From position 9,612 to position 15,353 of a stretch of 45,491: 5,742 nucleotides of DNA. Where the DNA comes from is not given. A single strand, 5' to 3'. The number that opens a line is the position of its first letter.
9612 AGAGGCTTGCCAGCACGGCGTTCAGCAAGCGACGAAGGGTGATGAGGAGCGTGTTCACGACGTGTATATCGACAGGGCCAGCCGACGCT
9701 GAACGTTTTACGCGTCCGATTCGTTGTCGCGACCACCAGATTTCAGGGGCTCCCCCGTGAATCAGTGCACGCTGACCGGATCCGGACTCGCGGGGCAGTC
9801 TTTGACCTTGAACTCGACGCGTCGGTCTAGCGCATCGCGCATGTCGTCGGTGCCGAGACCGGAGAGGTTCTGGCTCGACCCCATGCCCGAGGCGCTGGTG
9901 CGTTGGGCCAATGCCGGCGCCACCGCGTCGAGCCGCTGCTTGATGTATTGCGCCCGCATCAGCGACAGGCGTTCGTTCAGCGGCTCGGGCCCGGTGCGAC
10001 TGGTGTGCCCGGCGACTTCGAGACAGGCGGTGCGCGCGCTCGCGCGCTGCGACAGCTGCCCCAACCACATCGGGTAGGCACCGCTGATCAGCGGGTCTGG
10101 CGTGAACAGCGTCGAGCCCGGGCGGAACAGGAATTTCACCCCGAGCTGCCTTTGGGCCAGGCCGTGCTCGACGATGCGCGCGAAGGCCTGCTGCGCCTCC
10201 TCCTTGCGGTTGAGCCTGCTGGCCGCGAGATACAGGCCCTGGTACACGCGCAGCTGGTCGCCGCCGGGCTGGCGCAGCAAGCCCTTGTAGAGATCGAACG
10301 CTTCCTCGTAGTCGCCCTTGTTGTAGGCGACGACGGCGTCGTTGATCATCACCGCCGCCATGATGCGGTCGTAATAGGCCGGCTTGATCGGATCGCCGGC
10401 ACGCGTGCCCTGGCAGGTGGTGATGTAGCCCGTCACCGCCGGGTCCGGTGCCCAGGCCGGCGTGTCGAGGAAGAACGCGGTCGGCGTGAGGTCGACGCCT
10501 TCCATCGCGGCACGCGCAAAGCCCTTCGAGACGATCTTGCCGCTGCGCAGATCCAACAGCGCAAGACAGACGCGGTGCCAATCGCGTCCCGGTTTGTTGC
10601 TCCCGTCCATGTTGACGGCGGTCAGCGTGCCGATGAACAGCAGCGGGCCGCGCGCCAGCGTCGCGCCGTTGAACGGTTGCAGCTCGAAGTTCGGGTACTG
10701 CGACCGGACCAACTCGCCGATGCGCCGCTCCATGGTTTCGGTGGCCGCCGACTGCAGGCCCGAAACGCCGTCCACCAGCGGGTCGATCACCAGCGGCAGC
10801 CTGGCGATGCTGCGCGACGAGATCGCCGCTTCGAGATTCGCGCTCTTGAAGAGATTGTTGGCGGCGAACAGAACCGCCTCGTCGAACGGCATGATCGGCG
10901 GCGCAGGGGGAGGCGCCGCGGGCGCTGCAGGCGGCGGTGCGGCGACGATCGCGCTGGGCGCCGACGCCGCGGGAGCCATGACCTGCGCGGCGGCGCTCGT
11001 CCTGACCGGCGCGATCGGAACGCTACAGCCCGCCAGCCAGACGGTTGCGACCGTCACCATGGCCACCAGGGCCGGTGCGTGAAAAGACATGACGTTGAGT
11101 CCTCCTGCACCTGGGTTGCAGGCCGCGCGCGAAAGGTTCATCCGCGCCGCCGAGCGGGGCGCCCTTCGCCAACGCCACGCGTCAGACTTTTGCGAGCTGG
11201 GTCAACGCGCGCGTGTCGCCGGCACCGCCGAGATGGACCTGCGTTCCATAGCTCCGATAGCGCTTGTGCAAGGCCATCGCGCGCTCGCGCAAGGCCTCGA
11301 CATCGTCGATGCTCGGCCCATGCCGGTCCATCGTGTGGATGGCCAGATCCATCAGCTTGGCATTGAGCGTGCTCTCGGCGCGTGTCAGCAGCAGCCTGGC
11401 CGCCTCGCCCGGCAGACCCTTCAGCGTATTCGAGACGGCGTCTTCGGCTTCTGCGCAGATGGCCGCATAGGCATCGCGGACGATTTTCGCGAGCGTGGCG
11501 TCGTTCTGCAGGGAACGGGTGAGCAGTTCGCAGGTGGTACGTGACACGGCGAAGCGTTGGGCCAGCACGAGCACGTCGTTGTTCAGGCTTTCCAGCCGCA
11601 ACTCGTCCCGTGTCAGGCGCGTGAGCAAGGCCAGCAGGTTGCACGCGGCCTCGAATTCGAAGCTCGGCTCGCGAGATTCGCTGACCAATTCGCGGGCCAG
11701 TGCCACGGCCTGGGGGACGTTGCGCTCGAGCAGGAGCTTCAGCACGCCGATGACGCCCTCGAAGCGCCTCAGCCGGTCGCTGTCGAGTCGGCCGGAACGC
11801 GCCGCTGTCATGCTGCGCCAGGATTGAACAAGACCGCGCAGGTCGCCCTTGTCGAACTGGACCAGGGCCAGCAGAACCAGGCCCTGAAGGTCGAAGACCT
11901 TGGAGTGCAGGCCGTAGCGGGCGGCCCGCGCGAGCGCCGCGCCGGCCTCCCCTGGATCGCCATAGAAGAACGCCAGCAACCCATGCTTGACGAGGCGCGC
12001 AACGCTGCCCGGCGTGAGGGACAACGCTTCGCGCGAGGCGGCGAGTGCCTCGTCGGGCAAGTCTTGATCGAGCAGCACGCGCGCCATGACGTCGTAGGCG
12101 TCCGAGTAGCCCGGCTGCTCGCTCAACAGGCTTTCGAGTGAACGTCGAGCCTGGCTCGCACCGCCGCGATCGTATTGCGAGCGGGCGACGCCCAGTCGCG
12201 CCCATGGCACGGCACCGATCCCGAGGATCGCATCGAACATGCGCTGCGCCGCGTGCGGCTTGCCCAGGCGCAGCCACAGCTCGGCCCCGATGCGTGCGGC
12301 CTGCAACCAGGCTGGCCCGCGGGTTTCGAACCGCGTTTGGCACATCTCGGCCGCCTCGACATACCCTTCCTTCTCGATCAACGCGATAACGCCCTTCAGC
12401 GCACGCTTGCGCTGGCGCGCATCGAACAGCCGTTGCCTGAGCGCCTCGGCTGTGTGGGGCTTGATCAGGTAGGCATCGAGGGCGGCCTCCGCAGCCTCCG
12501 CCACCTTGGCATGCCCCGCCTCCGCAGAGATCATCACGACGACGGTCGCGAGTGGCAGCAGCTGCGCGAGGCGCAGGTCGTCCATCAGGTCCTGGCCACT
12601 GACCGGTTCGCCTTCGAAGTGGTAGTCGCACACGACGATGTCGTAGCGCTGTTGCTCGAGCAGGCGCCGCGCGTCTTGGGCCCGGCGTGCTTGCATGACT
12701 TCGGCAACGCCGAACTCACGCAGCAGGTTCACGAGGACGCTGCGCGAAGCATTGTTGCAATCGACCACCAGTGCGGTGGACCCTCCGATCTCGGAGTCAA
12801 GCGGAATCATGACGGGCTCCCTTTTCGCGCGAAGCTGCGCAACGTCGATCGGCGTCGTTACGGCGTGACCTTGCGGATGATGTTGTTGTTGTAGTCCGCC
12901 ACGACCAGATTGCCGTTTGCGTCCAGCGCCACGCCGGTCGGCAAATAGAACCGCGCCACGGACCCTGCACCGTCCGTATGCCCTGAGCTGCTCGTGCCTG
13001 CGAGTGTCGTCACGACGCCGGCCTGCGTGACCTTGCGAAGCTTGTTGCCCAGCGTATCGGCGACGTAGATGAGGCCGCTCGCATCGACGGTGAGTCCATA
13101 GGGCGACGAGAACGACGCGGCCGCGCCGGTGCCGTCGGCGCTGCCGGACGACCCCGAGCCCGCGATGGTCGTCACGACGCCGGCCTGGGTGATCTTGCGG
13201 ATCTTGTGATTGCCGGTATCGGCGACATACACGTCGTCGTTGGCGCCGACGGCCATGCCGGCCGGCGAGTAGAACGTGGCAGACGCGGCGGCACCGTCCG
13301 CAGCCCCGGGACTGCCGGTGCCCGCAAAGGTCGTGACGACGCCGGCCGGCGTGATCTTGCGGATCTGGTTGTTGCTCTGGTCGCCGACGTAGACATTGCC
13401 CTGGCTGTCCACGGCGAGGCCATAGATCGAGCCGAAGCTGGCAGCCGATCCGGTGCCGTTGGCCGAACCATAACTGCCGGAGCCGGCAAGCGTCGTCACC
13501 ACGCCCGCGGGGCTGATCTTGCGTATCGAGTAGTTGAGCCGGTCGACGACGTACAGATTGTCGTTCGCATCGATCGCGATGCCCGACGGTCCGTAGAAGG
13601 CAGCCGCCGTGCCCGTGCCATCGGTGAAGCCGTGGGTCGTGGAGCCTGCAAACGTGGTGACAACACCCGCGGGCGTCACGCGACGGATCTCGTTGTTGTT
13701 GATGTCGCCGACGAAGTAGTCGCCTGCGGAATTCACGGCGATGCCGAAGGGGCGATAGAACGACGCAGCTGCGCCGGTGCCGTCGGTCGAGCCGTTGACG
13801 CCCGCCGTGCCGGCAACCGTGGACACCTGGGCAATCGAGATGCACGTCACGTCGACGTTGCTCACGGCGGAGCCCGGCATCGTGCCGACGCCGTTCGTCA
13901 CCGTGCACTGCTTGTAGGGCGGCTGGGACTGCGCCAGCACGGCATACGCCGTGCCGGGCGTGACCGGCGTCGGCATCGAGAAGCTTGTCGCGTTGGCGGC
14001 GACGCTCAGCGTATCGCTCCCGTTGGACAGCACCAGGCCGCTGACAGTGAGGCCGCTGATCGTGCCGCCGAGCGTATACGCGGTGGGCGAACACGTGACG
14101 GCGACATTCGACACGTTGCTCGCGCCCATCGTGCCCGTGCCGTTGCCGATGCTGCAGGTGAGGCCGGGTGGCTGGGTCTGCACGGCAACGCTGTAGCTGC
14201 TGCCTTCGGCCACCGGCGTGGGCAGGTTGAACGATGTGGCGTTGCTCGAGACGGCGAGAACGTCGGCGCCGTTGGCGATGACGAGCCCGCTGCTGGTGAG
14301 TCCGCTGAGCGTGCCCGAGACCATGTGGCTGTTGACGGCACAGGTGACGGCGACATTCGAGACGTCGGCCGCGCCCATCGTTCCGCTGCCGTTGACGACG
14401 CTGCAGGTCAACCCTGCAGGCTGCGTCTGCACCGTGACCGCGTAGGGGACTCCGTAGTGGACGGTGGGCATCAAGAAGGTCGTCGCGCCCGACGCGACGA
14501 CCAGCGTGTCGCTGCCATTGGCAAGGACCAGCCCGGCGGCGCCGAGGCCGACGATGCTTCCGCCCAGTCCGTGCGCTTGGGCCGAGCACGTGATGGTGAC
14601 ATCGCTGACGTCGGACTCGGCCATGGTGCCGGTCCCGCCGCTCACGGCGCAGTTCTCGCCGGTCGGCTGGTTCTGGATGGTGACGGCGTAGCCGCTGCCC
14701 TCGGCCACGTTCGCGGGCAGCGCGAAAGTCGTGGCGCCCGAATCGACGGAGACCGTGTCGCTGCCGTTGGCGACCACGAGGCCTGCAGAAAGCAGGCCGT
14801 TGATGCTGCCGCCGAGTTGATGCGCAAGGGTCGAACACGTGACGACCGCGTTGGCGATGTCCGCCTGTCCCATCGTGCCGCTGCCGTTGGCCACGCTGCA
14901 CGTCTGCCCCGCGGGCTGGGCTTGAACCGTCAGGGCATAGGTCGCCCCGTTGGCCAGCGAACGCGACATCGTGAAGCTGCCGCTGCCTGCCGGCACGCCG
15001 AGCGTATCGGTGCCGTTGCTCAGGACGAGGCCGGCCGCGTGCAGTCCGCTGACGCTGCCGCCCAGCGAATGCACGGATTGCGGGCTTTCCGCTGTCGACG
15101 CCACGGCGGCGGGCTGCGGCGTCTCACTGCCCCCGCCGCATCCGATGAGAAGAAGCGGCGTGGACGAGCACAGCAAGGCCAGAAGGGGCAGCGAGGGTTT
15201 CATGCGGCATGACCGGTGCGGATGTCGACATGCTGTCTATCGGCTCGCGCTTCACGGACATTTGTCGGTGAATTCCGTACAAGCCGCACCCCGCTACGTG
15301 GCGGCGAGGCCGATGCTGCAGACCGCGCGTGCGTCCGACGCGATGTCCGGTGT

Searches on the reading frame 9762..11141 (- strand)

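Call 85: search_protein_families(library=pfam, proteins=[window:9762-11141:-], max_evalue=0.001)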
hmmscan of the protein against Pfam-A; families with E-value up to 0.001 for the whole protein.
window:9762-11141:- (459 aa): 1 family
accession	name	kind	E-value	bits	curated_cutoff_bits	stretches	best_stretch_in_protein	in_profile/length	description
PF00691.25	OmpA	-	8.5e-06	26.5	27.2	1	367-433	27-92/98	OmpA family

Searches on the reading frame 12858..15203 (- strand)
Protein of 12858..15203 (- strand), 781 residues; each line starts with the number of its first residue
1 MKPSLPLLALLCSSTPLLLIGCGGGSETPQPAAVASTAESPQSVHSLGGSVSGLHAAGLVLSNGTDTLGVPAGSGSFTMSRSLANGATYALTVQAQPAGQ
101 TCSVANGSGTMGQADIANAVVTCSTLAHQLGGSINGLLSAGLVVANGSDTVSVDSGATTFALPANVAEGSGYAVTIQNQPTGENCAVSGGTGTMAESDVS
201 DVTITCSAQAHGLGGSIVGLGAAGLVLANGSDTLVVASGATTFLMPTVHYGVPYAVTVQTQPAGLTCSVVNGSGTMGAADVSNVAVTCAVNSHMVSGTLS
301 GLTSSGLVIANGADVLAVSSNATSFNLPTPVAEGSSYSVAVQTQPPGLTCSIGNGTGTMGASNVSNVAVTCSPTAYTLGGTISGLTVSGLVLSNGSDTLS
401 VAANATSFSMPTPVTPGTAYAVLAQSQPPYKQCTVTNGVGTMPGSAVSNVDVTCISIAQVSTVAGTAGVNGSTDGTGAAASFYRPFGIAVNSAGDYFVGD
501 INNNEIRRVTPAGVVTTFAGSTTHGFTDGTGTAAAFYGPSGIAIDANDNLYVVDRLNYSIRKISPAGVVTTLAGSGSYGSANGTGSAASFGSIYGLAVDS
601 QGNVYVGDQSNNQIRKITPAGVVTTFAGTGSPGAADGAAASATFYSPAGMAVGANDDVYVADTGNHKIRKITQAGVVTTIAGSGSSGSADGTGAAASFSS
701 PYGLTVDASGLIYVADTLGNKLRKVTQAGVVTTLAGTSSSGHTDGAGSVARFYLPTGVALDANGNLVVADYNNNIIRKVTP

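Call 85: search_protein_families(library=pfam, proteins=[window:12858-15203:-], max_evalue=0.001)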
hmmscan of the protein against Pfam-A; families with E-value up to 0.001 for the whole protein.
window:12858-15203:- (781 aa): 6 families
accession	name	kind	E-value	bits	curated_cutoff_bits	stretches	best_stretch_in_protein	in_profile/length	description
PF01436.27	NHL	-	4.4e-36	121.6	20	2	644-670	1-27/28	NHL repeat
PF25021.1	TEN_NHL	-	5.1e-28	98.5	27.1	3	692-739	135-180/357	Teneurin NHL domain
PF24684.1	Vgb_lyase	-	1.2e-11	44.4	50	1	593-733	15-131/290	Virginiamycin B lyase family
PF08450.18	SGL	-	4.3e-10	40.1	26.3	0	549-624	147-217/246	SMP-30/Gluconolactonase/LRE-like region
PF06739.17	SBBP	-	4.7e-05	23.7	20.5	0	593-607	15-29/38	Beta-propeller repeat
PF25300.1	Fn3_Dep-1_3rd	-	0.00013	22.2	26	0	67-101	43-77/85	Dep-1 third Fn3-like domain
